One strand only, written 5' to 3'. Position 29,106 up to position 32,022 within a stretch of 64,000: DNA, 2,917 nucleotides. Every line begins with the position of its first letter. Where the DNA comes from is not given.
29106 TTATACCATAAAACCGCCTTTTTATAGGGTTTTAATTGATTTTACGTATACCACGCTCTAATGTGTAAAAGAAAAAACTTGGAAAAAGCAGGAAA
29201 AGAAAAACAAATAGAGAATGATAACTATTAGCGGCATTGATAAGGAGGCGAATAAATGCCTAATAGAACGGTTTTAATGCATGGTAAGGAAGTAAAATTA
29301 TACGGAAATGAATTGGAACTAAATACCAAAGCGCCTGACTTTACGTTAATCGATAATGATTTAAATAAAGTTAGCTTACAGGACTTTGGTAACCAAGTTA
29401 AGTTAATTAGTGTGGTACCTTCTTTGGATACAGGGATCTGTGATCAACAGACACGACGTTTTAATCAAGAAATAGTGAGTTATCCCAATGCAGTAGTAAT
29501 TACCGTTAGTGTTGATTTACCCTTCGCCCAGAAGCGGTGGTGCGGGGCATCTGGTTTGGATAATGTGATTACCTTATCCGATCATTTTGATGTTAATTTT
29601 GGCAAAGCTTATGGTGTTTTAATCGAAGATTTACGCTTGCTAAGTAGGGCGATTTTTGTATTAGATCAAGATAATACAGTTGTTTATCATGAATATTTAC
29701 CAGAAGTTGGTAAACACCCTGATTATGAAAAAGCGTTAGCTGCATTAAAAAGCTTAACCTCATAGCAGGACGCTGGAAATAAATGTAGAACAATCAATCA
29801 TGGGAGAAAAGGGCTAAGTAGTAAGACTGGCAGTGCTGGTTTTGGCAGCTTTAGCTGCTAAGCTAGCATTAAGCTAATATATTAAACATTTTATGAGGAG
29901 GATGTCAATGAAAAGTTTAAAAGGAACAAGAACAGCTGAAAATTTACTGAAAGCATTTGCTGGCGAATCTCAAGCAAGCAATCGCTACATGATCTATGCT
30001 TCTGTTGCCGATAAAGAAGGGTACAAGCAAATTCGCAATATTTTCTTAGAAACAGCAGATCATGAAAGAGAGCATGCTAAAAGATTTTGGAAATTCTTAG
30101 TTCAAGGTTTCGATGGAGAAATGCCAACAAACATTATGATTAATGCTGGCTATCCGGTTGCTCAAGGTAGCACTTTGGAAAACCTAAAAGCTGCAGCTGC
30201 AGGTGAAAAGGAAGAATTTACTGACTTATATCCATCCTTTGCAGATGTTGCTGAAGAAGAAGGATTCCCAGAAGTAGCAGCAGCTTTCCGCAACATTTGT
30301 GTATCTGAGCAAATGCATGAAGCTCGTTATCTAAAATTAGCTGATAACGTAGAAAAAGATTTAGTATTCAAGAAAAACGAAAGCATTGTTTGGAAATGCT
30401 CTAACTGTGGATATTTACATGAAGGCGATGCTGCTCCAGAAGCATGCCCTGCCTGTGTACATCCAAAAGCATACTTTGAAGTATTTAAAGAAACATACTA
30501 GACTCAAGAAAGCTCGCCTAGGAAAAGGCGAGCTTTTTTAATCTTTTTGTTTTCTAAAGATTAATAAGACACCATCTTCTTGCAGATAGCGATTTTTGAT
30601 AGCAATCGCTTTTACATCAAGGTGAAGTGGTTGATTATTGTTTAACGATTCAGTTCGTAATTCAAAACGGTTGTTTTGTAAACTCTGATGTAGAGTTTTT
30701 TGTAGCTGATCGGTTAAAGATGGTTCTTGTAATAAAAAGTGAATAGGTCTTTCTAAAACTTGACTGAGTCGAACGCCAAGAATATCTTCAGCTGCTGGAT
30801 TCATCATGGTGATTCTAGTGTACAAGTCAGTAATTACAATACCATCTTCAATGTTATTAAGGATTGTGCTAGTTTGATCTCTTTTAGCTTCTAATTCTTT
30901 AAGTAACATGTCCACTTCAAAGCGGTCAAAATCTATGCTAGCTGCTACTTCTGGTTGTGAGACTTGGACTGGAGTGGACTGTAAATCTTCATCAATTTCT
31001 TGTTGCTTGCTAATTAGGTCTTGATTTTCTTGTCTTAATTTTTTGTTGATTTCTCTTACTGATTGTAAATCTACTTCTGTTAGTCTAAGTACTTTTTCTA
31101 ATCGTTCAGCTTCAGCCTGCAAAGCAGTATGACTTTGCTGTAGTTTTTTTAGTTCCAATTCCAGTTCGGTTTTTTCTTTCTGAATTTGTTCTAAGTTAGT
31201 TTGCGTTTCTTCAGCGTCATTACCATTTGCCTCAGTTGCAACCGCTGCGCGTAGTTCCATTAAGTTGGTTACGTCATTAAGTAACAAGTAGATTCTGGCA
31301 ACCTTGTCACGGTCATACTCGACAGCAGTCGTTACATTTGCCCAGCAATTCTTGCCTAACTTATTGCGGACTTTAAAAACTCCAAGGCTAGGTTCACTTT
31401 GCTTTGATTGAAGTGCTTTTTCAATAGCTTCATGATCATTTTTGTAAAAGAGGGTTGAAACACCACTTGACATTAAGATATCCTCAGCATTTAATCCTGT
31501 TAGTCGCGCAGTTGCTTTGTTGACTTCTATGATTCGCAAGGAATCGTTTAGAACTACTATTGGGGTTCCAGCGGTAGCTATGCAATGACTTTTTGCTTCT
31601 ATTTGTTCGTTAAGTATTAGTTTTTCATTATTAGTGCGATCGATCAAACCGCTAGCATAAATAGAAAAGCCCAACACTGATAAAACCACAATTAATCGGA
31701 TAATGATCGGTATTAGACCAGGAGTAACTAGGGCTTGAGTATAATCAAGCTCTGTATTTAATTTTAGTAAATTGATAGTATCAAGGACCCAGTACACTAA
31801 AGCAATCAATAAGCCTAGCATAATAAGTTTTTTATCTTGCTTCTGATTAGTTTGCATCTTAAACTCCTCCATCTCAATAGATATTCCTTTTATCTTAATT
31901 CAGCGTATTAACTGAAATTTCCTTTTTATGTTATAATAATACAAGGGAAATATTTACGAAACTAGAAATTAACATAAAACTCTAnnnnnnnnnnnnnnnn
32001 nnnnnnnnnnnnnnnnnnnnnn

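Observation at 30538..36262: Orphan 1425-aa double-activase/dehydratase-like fusion protein divergent from a PAS membrane sensor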

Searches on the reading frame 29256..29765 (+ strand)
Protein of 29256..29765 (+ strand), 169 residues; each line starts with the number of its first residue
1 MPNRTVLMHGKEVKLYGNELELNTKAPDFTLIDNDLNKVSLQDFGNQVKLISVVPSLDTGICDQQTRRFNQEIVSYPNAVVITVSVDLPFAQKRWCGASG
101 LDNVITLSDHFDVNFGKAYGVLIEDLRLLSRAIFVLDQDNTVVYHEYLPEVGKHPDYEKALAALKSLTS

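Call 6: search_protein_families(library=pfam, proteins=[window:29256-29765:+], max_evalue=0.01)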
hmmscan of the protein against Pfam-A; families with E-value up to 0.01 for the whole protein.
window:29256-29765:+ (169 aa): 2 families
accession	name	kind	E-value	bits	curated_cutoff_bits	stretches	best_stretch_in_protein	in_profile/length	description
PF08534.16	Redoxin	-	2.9e-26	92.5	26.6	1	23-161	3-148/148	Redoxin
PF00578.27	AhpC-TSA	-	2.8e-18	66.5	26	1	23-144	2-123/124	AhpC/TSA family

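Call 7: search_protein_families(library=ncbifam, proteins=[window:29256-29765:+], max_evalue=0.01)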
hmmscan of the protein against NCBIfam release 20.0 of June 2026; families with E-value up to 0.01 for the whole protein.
window:29256-29765:+ (169 aa): 5 families
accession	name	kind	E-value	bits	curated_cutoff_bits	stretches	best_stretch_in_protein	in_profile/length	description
NF001808.0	PRK00522.1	equivalog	5.1e-66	221.2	123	1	5-165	3-166/167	thiol peroxidase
NF045827.1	perox_SUH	exception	1.7e-41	141.6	298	1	5-168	3-169/178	thiol peroxidase Prx-SUH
NF006960.0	PRK09437.1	equivalog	3.5e-06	27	140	1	19-122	3-106/156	thioredoxin-dependent thiol peroxidase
NF040737.1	peroxi_PrxU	equivalog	4.4e-05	23.3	270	1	20-154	36-181/233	thioredoxin-dependent peroxiredoxin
TIGR03137.1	AhpC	equivalog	0.0016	18.3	272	1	35-146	20-135/187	alkyl hydroperoxide reductase subunit C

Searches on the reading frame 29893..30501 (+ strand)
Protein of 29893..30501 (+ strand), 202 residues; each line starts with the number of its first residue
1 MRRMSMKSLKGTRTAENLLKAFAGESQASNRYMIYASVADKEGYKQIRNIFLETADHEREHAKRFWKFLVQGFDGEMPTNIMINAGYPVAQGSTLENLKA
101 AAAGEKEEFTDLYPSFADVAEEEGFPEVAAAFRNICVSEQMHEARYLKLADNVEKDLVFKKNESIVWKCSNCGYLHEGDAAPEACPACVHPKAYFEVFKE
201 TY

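Call 6: search_protein_families(library=pfam, proteins=[window:29893-30501:+], max_evalue=0.01)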
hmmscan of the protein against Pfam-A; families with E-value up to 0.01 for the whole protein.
window:29893-30501:+ (202 aa): 4 families
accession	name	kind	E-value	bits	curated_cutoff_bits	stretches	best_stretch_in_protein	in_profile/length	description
PF02915.23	Rubrerythrin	-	6e-32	111.3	22.8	1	16-149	1-136/137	Rubrerythrin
PF21349.2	RUBY_RBDX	-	2.2e-15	56.2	26.5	1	167-196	1-30/30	Rubrerythrin, rubredoxin-like domain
PF00210.30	Ferritin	-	7.5e-11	42.6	24.5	1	16-153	2-139/142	Ferritin-like domain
PF23458.2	DUF7130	-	1.2e-05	25.5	35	1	162-198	49-86/89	Domain of unknown function (DUF7130)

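Call 7: search_protein_families(library=ncbifam, proteins=[window:29893-30501:+], max_evalue=0.01)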
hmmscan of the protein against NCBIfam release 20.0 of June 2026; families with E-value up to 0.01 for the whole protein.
window:29893-30501:+ (202 aa): 5 families
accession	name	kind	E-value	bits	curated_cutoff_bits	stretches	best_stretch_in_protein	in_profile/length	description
NF045767.1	RuberyRbr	equivalog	1e-91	306.3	200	1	6-202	1-194/194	rubrerythrin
NF045783.1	Nigrythrn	equivalog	2.3e-27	96.4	340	1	13-198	28-202/202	nigerythrin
NF045720.1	rubredox_RCKP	subfamily_domain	5.2e-07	29.1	45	1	166-190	3-27/34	RCKP-type rubredoxin-like domain-containing protein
NF045676.1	FeExpMbfA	equivalog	5.6e-05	22.7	450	0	14-78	9-72/318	iron exporter MbfA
NF058679.1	EncB_fam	subfamily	6.1e-05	23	90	1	12-69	19-73/117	encapsulin nanocompartment ferritin-likeEncB family encapsulin nanocompartment ferritin-like cargo protein cargo protein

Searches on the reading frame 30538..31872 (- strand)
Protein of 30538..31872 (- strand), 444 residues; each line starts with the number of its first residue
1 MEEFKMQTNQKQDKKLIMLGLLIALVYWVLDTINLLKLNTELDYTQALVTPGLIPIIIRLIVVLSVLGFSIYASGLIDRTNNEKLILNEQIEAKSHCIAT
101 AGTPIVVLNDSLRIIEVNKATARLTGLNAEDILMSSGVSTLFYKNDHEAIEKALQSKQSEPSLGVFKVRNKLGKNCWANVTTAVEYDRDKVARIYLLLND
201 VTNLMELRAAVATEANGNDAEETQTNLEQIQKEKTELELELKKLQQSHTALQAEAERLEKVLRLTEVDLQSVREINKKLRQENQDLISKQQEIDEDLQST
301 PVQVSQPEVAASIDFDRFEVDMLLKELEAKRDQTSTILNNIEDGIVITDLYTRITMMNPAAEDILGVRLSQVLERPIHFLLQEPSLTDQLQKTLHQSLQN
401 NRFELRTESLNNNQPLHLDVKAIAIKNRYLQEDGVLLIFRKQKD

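Call 6: search_protein_families(library=pfam, proteins=[window:30538-31872:-], max_evalue=0.01)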
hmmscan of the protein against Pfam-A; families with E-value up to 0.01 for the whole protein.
window:30538-31872:- (444 aa): 6 families
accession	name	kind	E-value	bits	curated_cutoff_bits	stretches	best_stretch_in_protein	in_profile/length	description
PF00989.32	PAS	-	1.3e-21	77.2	22.6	2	335-439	4-110/113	PAS fold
PF13426.13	PAS_9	-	3.9e-16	59.6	27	2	104-202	3-102/103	PAS domain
PF13188.13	PAS_8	-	1.3e-14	53.9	21.8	2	336-387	5-53/65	PAS domain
PF08448.16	PAS_4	-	5.1e-09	36.8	23.1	1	338-440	1-103/110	PAS fold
PF08447.18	PAS_3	-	3.1e-05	24.6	25.6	1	114-190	1-80/89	PAS fold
PF12860.13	PAS_7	-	0.0058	17.2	27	0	338-439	1-104/115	PAS fold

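Call 7: search_protein_families(library=ncbifam, proteins=[window:30538-31872:-], max_evalue=0.01)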
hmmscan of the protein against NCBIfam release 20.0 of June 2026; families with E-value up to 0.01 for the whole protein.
window:30538-31872:- (444 aa): 13 families
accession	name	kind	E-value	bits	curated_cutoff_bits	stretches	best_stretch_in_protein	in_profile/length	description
TIGR00229.1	sensory_box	domain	1.3e-17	64.1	22.9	2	101-209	14-124/126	PAS domain S-box protein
NF008468.0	PRK11360.1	equivalog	4.6e-15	55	646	1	320-440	256-375/616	two-component system sensor histidine kinase AtoS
NF046044.1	PnpS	equivalog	8.4e-10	38.2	400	1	319-439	42-157/390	two-component system histidine kinase PnpS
NF033092.0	HK_WalK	equivalog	1.7e-07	30.2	725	1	325-438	251-358/594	cell wall metabolism sensor histidine kinase WalK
TIGR02966.1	phoR_proteo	equivalog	4.2e-07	29.3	334.2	1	328-426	2-93/333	phosphate regulon sensor histidine kinase PhoR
NF045675.1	PhdiestaseDibA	equivalog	7e-06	24.7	980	0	325-376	71-123/623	phosphodiesterase DibA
NF052573.1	HisKinEspAMyxo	equivalog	7.5e-06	24.2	1400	1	328-399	250-320/755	serine histidine kinase EspA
NF045911.1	TCSHisKinNblS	equivalog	1.5e-05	23.6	1000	1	324-417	258-350/621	two-component system sensor histidine kinase NblS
NF008485.2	PRK11388.1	equivalog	4e-05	22.1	551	1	318-405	196-280/643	dihydroxyacetone kinase operon transcriptional regulator DhaR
NF047874.1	MASE3_PAS_HK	subfamily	5.3e-05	22.2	560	1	311-440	244-373/655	MASE3 domain-containing sensor histidine kinase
NF007298.0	PRK09776.1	equivalog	0.00014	19.8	1135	1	312-382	535-605/1111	diguanylate cyclase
NF033093.1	HK_VicK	exception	0.00034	19.4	680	1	277-384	42-146/448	cell wall metabolism sensor histidine kinase VicK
NF008293.1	PRK11073.1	equivalog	0.001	18.4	240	1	330-426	5-100/349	nitrogen regulation protein NR(II)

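Call 47: find_homologous_proteins(query=window:30538-31869:-, max_evalue=0.00001)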
Query window:30538-31869:- (443 aa): 3 proteins with E <= 0.00001 among 8000 candidates.
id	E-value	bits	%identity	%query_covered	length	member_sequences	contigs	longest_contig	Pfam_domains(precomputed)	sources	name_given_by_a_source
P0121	2.1e-274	928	100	100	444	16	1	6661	PF13426.14,PF13188.14,PF08448.17,PF00989.32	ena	-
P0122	4.9e-107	377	35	83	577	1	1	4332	PF13426.14,PF13188.14,PF08448.17,PF00989.32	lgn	-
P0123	6.2e-105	370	35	82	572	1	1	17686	PF13426.14,PF13188.14,PF08448.17,PF00989.32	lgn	-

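Call 48: find_encoding_contigs(protein=P0123, flank=8000, max_places=2)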
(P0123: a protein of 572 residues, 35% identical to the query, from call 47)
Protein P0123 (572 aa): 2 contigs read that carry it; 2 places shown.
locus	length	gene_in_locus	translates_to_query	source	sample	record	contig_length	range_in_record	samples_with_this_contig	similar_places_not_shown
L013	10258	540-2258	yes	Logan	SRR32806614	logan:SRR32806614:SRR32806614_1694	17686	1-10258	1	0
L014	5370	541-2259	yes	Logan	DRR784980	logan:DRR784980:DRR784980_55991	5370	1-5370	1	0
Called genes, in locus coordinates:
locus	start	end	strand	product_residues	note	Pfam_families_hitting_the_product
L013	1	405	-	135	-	?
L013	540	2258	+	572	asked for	PF00989:PAS, PF08448:PAS_4 (faint), PF13426:PAS_9 (faint), PF00989:PAS, PF13188:PAS_8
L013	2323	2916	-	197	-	PF00210:Ferritin, PF02915:Rubrerythrin, PF21349:RUBY_RBDX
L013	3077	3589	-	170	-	PF00578:AhpC-TSA, PF08534:Redoxin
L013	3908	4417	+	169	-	PF01899:MNHE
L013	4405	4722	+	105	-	PF04066:MrpF_PhaF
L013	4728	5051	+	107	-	PF03334:PhaG_MnhG_YufB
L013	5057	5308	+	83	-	PF13244:MbhD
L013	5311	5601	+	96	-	PF20501:MbhE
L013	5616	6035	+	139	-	PF04039:MnhB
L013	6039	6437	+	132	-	PF00420:Oxidored_q2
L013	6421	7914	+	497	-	PF00361:Proton_antipo_M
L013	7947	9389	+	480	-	PF00361:Proton_antipo_M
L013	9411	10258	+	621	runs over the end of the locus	PF00361:Proton_antipo_M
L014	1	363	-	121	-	?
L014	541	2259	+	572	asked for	PF00989:PAS, PF08448:PAS_4 (faint), PF13426:PAS_9 (faint), PF00989:PAS, PF13188:PAS_8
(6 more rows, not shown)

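Call 49: find_encoding_contigs(protein=P0122, flank=8000, max_places=2)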
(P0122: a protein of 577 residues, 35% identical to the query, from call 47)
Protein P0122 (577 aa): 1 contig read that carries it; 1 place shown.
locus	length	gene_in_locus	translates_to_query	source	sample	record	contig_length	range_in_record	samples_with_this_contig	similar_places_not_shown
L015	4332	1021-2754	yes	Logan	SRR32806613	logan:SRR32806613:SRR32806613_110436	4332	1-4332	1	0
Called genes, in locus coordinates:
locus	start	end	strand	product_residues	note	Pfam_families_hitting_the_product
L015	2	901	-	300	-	?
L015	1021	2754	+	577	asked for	PF00989:PAS, PF08448:PAS_4 (faint), PF13426:PAS_9 (faint), PF00989:PAS, PF13188:PAS_8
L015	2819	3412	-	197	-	PF00210:Ferritin, PF02915:Rubrerythrin, PF21349:RUBY_RBDX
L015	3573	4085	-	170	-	PF00578:AhpC-TSA, PF08534:Redoxin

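Call 84: find_homologous_proteins(query=A4, max_evalue=0.001)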
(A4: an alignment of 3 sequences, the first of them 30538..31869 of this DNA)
Query A4 (3 sequences) (443 aa, profile of the alignment): 5 proteins with E <= 0.001 among 8000 candidates.
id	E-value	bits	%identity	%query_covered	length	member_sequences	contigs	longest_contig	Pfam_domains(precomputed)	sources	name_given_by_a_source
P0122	0.0e+0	1227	35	83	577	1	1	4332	PF13426.14,PF13188.14,PF08448.17,PF00989.32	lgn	-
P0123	0.0e+0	1218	35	82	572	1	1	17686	PF13426.14,PF13188.14,PF08448.17,PF00989.32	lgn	-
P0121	2.7e-224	764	100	100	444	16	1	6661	PF13426.14,PF13188.14,PF08448.17,PF00989.32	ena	-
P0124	2.5e-4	38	24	33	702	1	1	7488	PF08447.19,PF13426.14,PF13188.14,PF08448.17,PF02518.32,PF00512.32,PF00989.32,PF00072.31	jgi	-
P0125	4.6e-4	37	37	17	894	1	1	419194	PF13426.14,PF13188.14,PF08448.17,PF00563.26,PF00989.32,PF00990.27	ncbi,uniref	ncbi:putative bifunctional diguanylate cyclase/phosphodiesterase [Noviherbaspirillum sp. ST9]|uniref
